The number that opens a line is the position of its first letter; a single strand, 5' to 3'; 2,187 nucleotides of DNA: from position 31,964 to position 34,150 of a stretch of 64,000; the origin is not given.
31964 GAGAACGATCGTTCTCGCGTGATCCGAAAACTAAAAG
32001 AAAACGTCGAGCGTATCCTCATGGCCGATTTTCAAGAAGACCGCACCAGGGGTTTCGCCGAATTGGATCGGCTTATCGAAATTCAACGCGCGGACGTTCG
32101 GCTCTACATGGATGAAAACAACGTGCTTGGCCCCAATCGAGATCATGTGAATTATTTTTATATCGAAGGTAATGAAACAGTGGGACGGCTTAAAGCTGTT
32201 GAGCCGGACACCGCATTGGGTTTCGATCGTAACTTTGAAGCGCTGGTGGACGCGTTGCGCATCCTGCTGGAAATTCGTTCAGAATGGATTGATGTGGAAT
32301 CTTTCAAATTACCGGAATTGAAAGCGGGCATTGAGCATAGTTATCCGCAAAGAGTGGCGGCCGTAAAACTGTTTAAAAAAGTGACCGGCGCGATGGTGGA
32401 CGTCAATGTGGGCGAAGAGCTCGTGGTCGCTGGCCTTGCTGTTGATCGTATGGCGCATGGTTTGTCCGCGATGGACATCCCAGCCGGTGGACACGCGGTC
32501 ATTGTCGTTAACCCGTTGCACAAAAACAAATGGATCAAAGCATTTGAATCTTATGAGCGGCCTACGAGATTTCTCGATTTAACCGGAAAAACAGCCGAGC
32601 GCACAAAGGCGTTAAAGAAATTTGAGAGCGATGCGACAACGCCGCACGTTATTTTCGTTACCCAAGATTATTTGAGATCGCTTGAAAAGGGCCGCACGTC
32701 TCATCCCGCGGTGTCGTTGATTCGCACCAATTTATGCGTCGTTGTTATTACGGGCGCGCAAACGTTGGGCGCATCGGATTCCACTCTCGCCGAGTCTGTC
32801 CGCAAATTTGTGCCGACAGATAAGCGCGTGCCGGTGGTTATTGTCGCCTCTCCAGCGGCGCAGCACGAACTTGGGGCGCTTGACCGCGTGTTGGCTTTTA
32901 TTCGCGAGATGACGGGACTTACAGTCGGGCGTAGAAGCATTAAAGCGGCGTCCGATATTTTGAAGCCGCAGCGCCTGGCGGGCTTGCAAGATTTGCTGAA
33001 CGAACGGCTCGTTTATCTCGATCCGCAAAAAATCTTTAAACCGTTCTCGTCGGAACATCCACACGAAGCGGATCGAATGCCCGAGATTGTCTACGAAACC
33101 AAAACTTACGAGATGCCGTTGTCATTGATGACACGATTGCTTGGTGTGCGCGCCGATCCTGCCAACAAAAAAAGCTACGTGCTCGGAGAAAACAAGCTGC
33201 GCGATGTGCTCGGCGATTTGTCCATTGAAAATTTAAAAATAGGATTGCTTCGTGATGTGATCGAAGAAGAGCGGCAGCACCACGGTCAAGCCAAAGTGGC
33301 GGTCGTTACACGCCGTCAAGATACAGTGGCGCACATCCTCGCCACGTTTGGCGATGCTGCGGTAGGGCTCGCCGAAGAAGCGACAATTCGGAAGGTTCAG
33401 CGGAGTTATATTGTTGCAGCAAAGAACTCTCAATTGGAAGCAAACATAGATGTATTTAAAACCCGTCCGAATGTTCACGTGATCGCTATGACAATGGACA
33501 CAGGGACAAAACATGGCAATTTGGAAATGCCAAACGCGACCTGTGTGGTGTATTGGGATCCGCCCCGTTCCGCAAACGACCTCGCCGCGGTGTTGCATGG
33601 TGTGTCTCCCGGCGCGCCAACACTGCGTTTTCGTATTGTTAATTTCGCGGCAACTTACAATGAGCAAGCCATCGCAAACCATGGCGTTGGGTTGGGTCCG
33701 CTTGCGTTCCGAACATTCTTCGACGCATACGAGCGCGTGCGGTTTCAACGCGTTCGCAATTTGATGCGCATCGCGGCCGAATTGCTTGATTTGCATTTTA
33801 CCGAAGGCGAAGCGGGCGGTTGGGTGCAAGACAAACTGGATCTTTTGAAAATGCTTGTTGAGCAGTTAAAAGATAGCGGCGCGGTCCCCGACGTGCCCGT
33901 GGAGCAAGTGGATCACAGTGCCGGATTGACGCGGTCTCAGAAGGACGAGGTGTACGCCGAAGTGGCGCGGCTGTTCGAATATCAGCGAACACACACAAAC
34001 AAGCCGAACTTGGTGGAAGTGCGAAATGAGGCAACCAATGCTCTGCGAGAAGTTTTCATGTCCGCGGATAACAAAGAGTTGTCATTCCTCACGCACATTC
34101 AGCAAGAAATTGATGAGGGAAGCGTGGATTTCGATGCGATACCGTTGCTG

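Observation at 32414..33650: SNF2-type ATPase scaffold in the giant ORF with every catalytic motif substituted (likely pseudo-ATPase)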

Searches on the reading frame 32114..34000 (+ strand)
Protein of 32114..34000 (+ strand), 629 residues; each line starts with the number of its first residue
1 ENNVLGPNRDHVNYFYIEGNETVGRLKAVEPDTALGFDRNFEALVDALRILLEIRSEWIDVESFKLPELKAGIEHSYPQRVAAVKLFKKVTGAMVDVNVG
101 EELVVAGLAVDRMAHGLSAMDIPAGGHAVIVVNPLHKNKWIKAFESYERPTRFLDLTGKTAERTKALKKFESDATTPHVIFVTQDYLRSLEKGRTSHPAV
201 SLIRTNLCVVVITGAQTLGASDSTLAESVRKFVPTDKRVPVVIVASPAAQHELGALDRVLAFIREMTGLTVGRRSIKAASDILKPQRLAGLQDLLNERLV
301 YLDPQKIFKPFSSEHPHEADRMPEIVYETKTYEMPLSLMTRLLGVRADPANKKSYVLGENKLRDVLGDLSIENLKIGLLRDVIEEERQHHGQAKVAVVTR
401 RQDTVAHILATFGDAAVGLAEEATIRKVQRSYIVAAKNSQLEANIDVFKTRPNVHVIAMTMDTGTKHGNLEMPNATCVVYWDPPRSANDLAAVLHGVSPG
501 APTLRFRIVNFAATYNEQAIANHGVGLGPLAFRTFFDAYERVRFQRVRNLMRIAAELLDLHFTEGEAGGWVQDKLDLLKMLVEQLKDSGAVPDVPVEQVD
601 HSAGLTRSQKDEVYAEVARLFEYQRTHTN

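Call 6: search_protein_families(library=pfam, proteins=[window:32114-34000:+], max_evalue=10)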
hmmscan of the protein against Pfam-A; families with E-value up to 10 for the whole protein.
window:32114-34000:+ (629 aa): 1 family
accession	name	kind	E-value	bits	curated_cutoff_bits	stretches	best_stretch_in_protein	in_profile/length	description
PF00391.29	PEP-utilizers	-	0.093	12.8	23.1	1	191-217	30-56/72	PEP-utilising enzyme, mobile domain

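Call 7: search_protein_families(library=ncbifam, proteins=[window:32114-34000:+], max_evalue=10)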
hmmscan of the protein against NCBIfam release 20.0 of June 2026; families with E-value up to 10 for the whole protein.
window:32114-34000:+ (629 aa): 0 families

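Call 10: find_homologous_proteins(query=window:32114-33916:+, max_evalue=0.01)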
Query window:32114-33916:+: 8000 candidates shared short words with the query, none scored E <= 0.01.

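Call 14: search_solved_structures(query=window:32243-33826:+, max_evalue=10, show_alignments=3)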
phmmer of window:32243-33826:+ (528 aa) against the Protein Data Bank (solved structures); distinct sequences matched with E-value up to 10: 4.
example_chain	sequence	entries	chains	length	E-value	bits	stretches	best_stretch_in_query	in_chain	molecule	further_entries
5jlu_A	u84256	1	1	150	0.0015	20.5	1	227-280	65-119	Adhesin competence repressor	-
5jls_A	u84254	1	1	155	0.0015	20.4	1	227-280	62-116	Adhesin competence repressor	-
3hgm_A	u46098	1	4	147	0.62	11.8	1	132-201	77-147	Universal Stress Protein TeaD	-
2p5d_A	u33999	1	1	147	1.3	10.7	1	236-298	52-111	UPF0310 protein MJECL36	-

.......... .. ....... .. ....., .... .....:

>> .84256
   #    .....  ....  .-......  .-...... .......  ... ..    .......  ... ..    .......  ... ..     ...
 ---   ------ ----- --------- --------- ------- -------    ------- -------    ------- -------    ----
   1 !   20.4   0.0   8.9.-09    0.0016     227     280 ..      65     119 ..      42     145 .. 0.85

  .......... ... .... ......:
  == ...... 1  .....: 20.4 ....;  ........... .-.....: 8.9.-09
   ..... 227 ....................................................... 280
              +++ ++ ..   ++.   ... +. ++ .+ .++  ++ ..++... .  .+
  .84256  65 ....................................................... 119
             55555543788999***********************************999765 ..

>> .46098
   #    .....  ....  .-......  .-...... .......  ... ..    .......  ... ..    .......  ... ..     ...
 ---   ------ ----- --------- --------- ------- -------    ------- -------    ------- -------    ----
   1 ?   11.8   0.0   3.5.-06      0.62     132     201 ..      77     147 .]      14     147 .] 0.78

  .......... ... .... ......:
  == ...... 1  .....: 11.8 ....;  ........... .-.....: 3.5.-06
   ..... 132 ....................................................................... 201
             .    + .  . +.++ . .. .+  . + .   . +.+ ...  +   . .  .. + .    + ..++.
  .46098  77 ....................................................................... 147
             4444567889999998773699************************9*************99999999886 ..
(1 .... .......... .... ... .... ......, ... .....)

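Call 21: find_related_loci(query=window:32243-33826:+, collection=genome_contigs, flank=10000)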
Query window:32243-33826:+ (528 aa) in genome_contigs; peptide patterns used: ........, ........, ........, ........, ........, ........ (x = any residue, [..] = any of these).
51 stretches matched a pattern, but none encodes a relative of the query by tblastn (E <= 1e-3).

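Call 22: search_protein_representatives(protein=window:32243-33826:+)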
Query: 528 residues. Proteins with E-value up to 0.001 (for the whole library): 2; up to 1e-10: 1; up to 1e-30: 0. The best 2 are listed.
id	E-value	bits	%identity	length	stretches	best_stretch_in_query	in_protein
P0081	2.3e-14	69.4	39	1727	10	315-388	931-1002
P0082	6.8e-05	38.1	24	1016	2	2-148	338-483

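Call 26: predict_structure(protein=window:32243-33826:+)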
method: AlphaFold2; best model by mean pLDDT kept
length: 528 residues; sequences in the alignment: 1
mean_pLDDT: 37.8   pTM: 0.28
mean pLDDT of the five models: 37.8, 32.9, 31.7, 30.2, 30.0
residues with pLDDT >= 90: 0; 70-90: 0; 50-70: 71; < 50: 457
segments of 3 or more residues with pLDDT < 50: 1-95, 98-108, 170-180, 191-528
pLDDT, mean of each block of 10 residues (from residue 1): 36 34 33 30 29 33 35 33 38 46 44 58 63 57 59 59 54 39 53 46 37 45 40 37 38 30 29 29 25 32 31 31 33 36 36 32 37 27 26 34 41 36 33 37 39 35 31 32 29 32 40 41 36
secondary structure, 60 per line:
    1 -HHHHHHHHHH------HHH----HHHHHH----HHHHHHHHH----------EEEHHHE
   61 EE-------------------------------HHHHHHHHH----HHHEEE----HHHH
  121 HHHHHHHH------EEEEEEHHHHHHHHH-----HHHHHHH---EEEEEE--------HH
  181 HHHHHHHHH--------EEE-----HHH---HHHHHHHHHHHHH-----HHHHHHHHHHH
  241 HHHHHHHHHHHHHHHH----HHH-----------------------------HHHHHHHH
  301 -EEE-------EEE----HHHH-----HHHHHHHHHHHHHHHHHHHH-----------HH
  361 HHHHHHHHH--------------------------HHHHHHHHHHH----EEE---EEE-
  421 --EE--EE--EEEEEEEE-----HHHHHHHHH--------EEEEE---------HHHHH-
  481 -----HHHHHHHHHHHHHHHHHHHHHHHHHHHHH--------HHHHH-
elements in order: H2-11 H25-30 H35-43 E54-56 E60-62 H94-102 E110-112 H117-128 E135-140 H141-149 H155-161 E165-170 H179-189 E198-200 H212-224 H230-256 H293-300 E302-304 E312-314 H319-322 H328-347 H359-369 H396-406 E411-413 E417-419 E431-438 H444-452 E461-465 H475-479 H486-514 H523-527

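Call 29: find_encoding_contigs(protein=P0082, flank=10000, max_places=5)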
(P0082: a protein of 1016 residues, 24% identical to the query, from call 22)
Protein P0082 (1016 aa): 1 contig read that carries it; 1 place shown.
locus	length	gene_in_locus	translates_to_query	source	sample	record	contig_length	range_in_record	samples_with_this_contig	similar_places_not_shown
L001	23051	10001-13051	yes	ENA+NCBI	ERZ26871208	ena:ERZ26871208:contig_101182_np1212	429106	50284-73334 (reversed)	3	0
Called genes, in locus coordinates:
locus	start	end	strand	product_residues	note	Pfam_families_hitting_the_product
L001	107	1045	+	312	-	-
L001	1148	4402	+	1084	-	-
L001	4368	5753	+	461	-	-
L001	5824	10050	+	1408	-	-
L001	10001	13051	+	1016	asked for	-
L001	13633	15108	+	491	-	-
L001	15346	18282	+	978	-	PF04187:Cofac_haem_bdg (weak)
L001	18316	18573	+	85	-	-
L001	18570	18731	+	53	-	-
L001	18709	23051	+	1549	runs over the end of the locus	PF02896:PEP-utilizers_C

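Call 31: search_protein_families(library=pfam, proteins=[P0082], max_evalue=1)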
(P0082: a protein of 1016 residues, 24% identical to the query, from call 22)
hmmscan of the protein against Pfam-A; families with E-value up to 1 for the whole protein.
P0082 (1016 aa): 3 families
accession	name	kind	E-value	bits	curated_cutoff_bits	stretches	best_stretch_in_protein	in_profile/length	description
PF04447.17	dATP-dGTP_PPHyd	-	0.074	13.7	23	1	308-369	30-89/97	dATP/dGTP pyrophosphohydrolase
PF19969.4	VMAP-M8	-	0.14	13.1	27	1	25-55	65-95/97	vWA-MoxR associated protein middle region (VMAP-M) 8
PF00715.22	IL2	-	0.44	10.9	26.2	0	882-940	14-72/145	Interleukin 2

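Call 36: search_protein_families(library=padloc, proteins=[window:32243-33826:+, P0082], max_evalue=10)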
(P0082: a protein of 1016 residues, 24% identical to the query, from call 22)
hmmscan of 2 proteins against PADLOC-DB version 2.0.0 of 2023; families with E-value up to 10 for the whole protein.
window:32243-33826:+ (528 aa): 0 families

P0082 (1016 aa): 0 families

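Call 37: search_protein_families(library=phrogs, proteins=[window:32243-33826:+, P0082], max_evalue=10)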
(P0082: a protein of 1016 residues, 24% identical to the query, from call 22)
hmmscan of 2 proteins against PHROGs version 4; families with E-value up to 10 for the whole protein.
window:32243-33826:+ (528 aa): 0 families

P0082 (1016 aa): 2 families
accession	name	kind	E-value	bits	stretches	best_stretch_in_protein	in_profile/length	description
phrog_24056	-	unknown function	0.14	13.3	1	34-57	45-68/73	-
phrog_24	-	tail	7.7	5.4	1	898-947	664-714/1151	tail length tape measure protein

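Call 43: search_solved_structures(query=A2, max_evalue=10, show_alignments=3)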
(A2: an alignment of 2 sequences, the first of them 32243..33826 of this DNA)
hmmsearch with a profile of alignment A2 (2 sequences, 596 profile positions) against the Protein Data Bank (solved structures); distinct sequences matched with E-value up to 10: 0.

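Call 53: predict_structure(alignment_id=A2)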
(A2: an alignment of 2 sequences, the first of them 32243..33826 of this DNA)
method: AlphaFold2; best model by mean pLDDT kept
length: 528 residues; sequences in the alignment: 2
mean_pLDDT: 43.4   pTM: 0.32
mean pLDDT of the five models: 43.4, 42.6, 40.0, 36.2, 31.6
residues with pLDDT >= 90: 0; 70-90: 1; 50-70: 175; < 50: 352
segments of 3 or more residues with pLDDT < 50: 1-81, 103-106, 168-328, 371-387, 440-448, 452-460, 465-528
pLDDT, mean of each block of 10 residues (from residue 1): 33 34 40 37 32 26 32 41 55 54 53 66 64 59 58 56 50 39 46 41 34 36 32 26 28 27 34 40 37 34 31 31 42 60 65 60 57 40 43 56 54 64 55 59 45 46 43 32 30 31 32 35 38
secondary structure, 60 per line:
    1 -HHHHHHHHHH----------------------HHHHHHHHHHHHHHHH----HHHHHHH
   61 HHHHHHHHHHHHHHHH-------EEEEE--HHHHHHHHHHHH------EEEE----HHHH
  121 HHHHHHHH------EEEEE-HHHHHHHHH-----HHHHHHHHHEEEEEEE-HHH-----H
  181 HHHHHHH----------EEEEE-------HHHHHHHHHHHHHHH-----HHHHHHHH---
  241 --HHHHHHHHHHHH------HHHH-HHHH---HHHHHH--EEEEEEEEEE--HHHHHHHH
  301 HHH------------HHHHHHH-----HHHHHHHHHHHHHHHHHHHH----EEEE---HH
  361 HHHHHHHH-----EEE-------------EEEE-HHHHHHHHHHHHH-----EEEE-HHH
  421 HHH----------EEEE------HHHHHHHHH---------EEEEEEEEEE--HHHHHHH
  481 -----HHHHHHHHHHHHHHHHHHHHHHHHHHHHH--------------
elements in order: H2-11 H34-49 H54-76 E84-88 H91-102 E109-112 H117-128 E135-139 H141-149 H155-163 E164-170 H180-187 E198-202 H210-224 H230-237 H243-254 H261-264 H266-269 H273-278 E281-290 H293-303 H316-322 H328-347 E352-355 H359-368 E374-376 E390-393 H395-407 E413-416 H418-423 E434-437 H444-452 E462-471 H474-480 H486-514

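Call 56: fold_search(model_id=the predicted structure, library=pdb)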
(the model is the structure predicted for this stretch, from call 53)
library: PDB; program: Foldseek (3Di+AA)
matches with E <= 10: 1574; with E <= 0.001: 272
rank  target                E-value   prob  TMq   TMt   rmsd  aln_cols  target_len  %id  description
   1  9jao_C                1.6e-09  1.00  0.24  0.21  21.6       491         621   14  The structure of SMARCAD1 bound to the hexasome in the presence of ADP-BeFx (released 2025-04-30)
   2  7otq_K                1.7e-09  1.00  0.23  0.26  20.8       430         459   14  Cryo-EM structure of ALC1/CHD1L bound to a PARylated nucleosome (released 2021-09-15)
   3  9jnu_K                4.6e-09  1.00  0.23  0.23  18.8       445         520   15  Structure of isw1-nucleosome complex in ADP state (released 2025-04-09)
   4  7nkx_W                5.5e-09  1.00  0.25  0.22  20.9       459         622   14  RNA polymerase II-Spt4/5-nucleosome-Chd1 structure (released 2021-08-25)
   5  9hwg_b                5.5e-09  1.00  0.24  0.25  19.9       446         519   14  Structure of the transcribing Pol II-TCR-RECQL5 complex (released 2025-07-16)
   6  9gd3_W                5.5e-09  1.00  0.22  0.15  21.8       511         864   14  Structure of a mononucleosome bound by one copy of Chd1 with the DBD on the exit-side DNA. (released 2024-09-18)
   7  7oob_b                6.9e-09  1.00  0.24  0.24  19.7       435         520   13  Pol II-CSB-CSA-DDB1-UVSSA-ADPBeF3 (Structure2) (released 2021-10-13)
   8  8v4y_W                1.2e-08  1.00  0.25  0.29  20.6       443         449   15  Cryo-EM structure of singly-bound SNF2h-nucleosome complex with SNF2h at inactive SHL2 (conformation 1) (released 2024-03-20)
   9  5jxr_A                1.9e-08  1.00  0.23  0.20  23.3       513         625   13  Crystal structure of MtISWI (released 2016-12-07)
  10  8v7l_W                2.1e-08  1.00  0.25  0.29  21.4       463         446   14  Cryo-EM structure of singly-bound SNF2h-nucleosome complex with SNF2h at inactive SHL2 (conformation 2) (released 2024-03-20)
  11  9ear_W                2.3e-08  1.00  0.25  0.21  20.3       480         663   13  CHD1-nucleosome complex (closed state) (released 2025-05-07)
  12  9cb7_Q                3.3e-08  1.00  0.23  0.28  19.8       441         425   12  DeltaNhp10 INO80 bound to S.c 0/40 nucleosome, Ino80-Nucleosome (released 2025-07-16)
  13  9rl4_I                3.3e-08  1.00  0.24  0.18  23.5       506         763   14  Structure of BAF in complex with OCT4-SOX2-bound nucleosome - SHL-6 (released 2026-02-11)
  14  7oo3_b                3.9e-08  1.00  0.24  0.23  17.8       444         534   14  Pol II-CSB-CSA-DDB1-UVSSA (Structure1) (released 2021-10-06)
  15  8atf_G                4.1e-08  1.00  0.24  0.28  20.4       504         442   12  Nucleosome-bound Ino80 ATPase (released 2022-12-14)
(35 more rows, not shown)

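Call 71: fold_search(model_id=the predicted structure, library=pdb)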
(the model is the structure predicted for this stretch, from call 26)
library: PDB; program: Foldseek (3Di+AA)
matches with E <= 10: 624; with E <= 0.001: 0
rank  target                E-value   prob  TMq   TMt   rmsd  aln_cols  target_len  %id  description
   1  6zxf_z                3.8e-02  0.08  0.09  0.11  26.0       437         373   13  Cryo-EM structure of a late human pre-40S ribosomal subunit - State G (released 2020-12-02)
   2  6h1b_C                7.3e-02  0.41  0.12  0.13  10.8       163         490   18  Structure of amide bond synthetase Mcba K483A mutant from Marinactinospora thermotolerans (released 2018-09-05)
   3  7otq_K                8.7e-02  0.25  0.11  0.13  11.6       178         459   15  Cryo-EM structure of ALC1/CHD1L bound to a PARylated nucleosome (released 2021-09-15)
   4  7btb_b                9.9e-02  0.14  0.12  0.12  34.3       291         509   13  Cryo-EM structure of pre-60S ribosome from Saccharomyces cerevisiae rpl4delta63-87 strain at 3.22 Angstroms resolution (released 2020-10-28)
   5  6h88                  1.0e-01  0.57  0.09  0.37   7.4        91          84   15  MamM CTD D249N (released 2019-08-14)
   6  7bt6_b                1.1e-01  0.12  0.11  0.11  35.5       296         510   15  Cryo-EM structure of pre-60S ribosome from Saccharomyces cerevisiae rpl4delta63-87 strain at 3.12 Angstroms resolution (released 2020-10-28)
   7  3w64_D                1.9e-01  0.44  0.09  0.37   6.3        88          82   17  MamM-CTD 215-293 (released 2014-04-16)
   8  6h1b_B                1.9e-01  0.23  0.12  0.13  11.3       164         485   18  Structure of amide bond synthetase Mcba K483A mutant from Marinactinospora thermotolerans (released 2018-09-05)
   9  2y9j_Y                1.9e-01  0.16  0.10  0.19  15.9       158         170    8  THREE-DIMENSIONAL MODEL OF SALMONELLA'S NEEDLE COMPLEX AT SUBNANOMETER RESOLUTION (released 2011-03-23)
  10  6cer_E                2.1e-01  0.13  0.12  0.16   9.5       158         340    7  Human pyruvate dehydrogenase complex E1 component V138M mutation (released 2018-07-11)
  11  6h1b_E                2.3e-01  0.20  0.11  0.11  10.5       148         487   22  Structure of amide bond synthetase Mcba K483A mutant from Marinactinospora thermotolerans (released 2018-09-05)
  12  6cer_G                2.3e-01  0.13  0.11  0.15   9.5       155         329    8  Human pyruvate dehydrogenase complex E1 component V138M mutation (released 2018-07-11)
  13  9fyb_B                2.4e-01  0.12  0.09  0.21  14.7       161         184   12  Structural Insights into the NMN Complex of Nicotinate Nucleotide Adenylyltransferase from Enterococcus faecium via Co (released 2024-07-17)
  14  6clx_A                2.4e-01  0.10  0.10  0.13  12.7       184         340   10  Crystal structure of TnmH in complex with SAM (released 2019-03-06)
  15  7cgo_Da               2.7e-01  0.25  0.09  0.28   8.5        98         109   15  Cryo-EM structure of the flagellar motor-hook complex from Salmonella (released 2021-04-28)
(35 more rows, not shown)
